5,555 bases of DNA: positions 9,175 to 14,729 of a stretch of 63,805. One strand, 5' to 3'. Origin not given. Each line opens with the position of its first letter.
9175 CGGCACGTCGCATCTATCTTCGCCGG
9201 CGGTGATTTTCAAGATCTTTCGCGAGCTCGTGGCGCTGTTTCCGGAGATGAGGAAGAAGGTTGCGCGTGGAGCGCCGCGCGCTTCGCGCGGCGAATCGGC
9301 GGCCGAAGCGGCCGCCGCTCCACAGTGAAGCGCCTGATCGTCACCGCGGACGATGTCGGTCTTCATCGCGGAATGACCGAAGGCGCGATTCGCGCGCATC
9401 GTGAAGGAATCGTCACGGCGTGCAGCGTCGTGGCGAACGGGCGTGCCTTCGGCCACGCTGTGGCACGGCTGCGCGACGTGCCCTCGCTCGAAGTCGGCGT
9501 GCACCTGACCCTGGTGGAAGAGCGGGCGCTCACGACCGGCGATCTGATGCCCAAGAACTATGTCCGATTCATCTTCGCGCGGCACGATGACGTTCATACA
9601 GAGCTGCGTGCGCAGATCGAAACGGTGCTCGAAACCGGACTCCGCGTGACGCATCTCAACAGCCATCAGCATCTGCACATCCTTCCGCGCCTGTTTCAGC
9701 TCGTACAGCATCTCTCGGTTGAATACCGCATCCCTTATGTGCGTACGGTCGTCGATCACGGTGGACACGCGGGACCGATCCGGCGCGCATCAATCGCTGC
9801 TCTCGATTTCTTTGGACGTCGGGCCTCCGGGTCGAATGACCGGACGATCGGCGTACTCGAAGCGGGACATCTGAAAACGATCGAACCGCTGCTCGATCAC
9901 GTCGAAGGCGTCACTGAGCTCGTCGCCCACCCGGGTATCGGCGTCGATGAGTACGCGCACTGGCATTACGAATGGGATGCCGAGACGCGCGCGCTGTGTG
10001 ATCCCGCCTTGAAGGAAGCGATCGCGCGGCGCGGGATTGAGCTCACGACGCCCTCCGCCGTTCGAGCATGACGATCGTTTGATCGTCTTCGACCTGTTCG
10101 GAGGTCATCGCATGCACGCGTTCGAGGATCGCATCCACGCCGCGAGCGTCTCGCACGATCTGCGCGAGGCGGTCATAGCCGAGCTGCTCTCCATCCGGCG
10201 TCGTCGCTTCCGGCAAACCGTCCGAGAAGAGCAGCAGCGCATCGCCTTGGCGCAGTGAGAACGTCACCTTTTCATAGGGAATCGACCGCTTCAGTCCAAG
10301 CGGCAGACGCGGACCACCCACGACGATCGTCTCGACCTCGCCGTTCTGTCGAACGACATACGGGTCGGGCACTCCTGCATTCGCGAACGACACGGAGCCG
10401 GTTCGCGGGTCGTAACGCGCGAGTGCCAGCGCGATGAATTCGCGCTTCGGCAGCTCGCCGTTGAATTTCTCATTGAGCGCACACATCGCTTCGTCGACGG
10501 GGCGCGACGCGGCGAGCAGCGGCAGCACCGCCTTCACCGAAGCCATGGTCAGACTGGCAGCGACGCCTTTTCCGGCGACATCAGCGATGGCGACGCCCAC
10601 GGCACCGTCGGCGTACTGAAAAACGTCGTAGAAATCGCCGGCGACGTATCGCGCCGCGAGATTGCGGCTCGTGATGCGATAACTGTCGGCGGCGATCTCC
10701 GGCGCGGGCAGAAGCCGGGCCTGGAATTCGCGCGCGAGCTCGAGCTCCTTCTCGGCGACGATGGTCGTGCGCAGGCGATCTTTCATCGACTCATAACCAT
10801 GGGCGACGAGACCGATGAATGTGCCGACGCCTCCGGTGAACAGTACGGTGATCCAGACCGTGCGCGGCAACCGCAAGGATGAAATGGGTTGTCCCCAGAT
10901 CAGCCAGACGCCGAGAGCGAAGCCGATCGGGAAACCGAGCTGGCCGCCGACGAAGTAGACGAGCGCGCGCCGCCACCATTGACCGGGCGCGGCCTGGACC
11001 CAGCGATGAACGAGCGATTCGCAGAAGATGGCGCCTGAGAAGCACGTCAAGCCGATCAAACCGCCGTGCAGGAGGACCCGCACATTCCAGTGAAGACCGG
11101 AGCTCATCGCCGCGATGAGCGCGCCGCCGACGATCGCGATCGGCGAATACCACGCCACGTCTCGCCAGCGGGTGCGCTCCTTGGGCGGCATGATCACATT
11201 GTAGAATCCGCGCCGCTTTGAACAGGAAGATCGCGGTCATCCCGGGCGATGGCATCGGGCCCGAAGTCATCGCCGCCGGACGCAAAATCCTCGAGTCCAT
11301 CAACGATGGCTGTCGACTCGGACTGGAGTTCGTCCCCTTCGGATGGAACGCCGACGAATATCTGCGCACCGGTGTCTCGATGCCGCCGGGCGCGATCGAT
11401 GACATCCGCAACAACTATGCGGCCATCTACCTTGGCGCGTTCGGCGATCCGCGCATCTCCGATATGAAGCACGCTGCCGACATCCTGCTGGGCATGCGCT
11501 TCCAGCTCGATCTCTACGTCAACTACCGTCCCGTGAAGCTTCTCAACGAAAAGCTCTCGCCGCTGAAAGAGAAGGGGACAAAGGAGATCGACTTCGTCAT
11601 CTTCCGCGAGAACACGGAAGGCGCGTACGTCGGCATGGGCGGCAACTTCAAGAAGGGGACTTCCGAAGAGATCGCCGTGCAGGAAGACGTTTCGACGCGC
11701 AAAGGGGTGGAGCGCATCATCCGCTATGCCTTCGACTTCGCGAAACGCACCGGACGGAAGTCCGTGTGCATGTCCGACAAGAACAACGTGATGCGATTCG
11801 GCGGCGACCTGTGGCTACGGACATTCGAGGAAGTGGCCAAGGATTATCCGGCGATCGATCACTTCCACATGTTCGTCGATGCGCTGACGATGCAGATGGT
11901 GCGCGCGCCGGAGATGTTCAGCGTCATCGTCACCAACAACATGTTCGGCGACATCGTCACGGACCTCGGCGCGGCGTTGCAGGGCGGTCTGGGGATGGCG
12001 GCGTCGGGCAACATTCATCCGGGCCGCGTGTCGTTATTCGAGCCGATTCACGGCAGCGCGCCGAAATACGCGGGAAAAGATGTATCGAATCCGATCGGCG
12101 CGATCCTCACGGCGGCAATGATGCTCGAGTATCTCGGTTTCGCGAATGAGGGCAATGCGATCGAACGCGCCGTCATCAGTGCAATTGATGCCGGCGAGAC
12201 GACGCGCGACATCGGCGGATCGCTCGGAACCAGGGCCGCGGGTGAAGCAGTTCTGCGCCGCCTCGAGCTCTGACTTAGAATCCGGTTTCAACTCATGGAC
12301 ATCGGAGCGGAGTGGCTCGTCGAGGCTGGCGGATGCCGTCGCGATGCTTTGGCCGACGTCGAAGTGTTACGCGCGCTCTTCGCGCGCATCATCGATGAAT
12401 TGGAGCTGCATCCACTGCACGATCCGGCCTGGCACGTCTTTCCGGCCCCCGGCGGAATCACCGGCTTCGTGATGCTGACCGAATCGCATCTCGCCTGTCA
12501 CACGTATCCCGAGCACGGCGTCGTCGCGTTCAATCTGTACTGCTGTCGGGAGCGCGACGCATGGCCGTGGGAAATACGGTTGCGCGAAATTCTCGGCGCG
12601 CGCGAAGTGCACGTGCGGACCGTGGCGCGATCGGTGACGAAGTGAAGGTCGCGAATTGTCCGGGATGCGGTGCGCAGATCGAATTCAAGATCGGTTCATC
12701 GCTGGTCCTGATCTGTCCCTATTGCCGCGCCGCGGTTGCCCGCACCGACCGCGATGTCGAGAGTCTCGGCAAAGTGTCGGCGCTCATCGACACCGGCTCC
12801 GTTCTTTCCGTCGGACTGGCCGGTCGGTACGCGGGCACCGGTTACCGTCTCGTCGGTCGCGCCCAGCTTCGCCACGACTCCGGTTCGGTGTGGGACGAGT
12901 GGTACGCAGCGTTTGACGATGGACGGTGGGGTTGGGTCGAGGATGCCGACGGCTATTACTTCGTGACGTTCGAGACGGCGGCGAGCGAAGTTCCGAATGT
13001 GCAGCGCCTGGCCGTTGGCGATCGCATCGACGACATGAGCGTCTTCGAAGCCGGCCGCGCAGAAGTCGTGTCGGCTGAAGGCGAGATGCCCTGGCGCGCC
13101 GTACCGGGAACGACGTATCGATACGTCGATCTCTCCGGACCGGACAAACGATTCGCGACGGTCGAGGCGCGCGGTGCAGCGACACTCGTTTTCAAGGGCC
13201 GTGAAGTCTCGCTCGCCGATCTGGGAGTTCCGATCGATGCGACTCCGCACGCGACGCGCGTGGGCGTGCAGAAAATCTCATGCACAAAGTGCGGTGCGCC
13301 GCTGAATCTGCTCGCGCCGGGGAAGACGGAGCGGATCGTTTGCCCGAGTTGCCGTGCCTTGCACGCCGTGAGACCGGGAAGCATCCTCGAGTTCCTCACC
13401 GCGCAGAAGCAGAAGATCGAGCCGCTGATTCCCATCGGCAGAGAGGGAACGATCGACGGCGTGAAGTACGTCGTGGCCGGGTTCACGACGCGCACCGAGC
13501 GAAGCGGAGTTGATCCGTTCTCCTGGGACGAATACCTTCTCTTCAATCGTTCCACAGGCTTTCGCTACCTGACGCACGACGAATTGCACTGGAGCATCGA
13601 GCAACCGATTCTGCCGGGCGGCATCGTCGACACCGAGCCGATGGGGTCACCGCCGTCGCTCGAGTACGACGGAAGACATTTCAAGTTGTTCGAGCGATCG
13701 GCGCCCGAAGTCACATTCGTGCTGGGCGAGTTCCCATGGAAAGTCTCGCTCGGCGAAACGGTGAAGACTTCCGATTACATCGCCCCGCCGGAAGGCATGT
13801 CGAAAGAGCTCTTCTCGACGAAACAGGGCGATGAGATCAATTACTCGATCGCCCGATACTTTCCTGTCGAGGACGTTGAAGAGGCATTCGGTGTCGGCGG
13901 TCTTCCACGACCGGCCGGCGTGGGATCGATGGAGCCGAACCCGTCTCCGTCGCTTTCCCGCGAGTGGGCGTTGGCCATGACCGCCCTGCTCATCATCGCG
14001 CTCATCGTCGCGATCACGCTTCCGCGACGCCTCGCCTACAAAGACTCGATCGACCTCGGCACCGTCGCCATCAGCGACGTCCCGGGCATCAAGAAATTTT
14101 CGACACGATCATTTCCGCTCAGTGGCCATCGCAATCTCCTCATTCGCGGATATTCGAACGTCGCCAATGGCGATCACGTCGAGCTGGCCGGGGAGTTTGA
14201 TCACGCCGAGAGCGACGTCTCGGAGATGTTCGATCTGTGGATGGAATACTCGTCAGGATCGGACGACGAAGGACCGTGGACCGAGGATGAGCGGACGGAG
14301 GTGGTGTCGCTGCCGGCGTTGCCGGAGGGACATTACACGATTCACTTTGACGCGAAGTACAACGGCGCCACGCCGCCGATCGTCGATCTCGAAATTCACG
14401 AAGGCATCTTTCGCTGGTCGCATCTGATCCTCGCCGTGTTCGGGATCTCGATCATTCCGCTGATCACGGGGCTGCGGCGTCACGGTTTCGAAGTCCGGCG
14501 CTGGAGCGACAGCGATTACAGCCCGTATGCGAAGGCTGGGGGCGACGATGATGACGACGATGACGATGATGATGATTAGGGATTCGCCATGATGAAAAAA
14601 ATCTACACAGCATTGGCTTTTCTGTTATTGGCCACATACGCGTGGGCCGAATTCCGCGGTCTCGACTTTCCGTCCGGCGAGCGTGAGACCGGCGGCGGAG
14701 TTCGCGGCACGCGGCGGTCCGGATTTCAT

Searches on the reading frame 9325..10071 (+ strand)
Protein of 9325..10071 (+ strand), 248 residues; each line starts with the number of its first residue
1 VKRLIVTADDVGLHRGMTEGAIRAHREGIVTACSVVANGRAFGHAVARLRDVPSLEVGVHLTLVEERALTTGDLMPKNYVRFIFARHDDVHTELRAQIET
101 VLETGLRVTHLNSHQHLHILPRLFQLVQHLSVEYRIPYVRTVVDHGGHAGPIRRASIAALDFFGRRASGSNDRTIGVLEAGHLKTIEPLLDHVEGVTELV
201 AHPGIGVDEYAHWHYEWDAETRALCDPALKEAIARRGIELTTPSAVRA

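Call 80: search_protein_families(library=pfam, max_evalue=0.00001, proteins=[window:9325-10071:+])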
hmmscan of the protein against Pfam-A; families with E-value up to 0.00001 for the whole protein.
window:9325-10071:+ (248 aa): 1 family
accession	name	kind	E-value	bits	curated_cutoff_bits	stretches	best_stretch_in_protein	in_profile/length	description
PF04794.17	YdjC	-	9.7e-49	167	29.7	1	3-234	1-265/266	YdjC-like protein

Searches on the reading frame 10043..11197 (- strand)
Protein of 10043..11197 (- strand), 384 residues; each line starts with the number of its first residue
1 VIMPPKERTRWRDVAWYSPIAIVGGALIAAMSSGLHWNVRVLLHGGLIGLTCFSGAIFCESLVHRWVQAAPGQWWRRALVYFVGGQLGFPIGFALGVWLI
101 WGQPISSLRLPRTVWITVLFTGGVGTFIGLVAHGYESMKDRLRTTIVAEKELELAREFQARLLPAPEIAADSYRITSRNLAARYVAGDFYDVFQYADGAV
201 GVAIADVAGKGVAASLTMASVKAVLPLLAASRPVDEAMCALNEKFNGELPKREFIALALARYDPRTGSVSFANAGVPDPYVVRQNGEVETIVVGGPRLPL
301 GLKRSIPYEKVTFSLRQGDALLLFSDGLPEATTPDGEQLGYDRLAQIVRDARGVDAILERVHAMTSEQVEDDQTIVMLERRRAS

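Call 80: search_protein_families(library=pfam, max_evalue=0.00001, proteins=[window:10043-11197:-])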
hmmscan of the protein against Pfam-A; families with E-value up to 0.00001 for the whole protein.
window:10043-11197:- (384 aa): 1 family
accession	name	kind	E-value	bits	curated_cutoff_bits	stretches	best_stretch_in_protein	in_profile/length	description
PF07228.17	SpoIIE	-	6.4e-42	144.1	25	1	197-380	2-191/192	Stage II sporulation protein E (SpoIIE)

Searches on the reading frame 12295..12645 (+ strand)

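Call 81: search_protein_families(library=pfam, max_evalue=0.00001, proteins=[window:12295-12645:+])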
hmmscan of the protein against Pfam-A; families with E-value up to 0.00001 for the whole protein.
window:12295-12645:+ (116 aa): 1 family
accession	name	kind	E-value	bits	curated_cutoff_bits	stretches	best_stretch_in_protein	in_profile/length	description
PF02675.21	AdoMet_dc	-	2.1e-24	86.3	25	1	8-112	3-106/107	S-adenosylmethionine decarboxylase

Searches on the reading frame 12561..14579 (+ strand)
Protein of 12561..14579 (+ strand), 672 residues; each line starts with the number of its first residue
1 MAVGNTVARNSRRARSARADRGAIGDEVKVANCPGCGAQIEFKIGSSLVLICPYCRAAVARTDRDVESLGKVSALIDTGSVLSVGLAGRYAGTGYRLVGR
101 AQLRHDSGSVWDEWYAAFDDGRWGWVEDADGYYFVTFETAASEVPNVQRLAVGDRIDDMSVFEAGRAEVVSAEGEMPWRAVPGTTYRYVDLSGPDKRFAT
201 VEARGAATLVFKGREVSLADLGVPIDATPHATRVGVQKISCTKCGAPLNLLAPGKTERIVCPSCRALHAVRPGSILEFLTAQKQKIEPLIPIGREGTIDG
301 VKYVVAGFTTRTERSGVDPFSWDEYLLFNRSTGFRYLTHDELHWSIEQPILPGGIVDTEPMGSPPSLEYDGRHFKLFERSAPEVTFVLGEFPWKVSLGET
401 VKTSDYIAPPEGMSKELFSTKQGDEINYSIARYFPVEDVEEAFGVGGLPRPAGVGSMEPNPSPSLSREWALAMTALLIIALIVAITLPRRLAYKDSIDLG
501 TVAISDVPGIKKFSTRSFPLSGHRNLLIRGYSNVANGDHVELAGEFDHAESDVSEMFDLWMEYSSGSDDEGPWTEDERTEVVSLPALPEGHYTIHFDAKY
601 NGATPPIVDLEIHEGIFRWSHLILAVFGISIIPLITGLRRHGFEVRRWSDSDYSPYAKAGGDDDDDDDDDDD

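Call 81: search_protein_families(library=pfam, max_evalue=0.00001, proteins=[window:12561-14579:+])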
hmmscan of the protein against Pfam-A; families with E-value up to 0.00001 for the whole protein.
window:12561-14579:+ (672 aa): 1 family
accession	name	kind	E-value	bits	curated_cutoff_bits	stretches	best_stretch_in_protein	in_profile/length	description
PF13785.11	DUF4178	-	7.9e-32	110.7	25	2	292-433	2-133/136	Domain of unknown function (DUF4178)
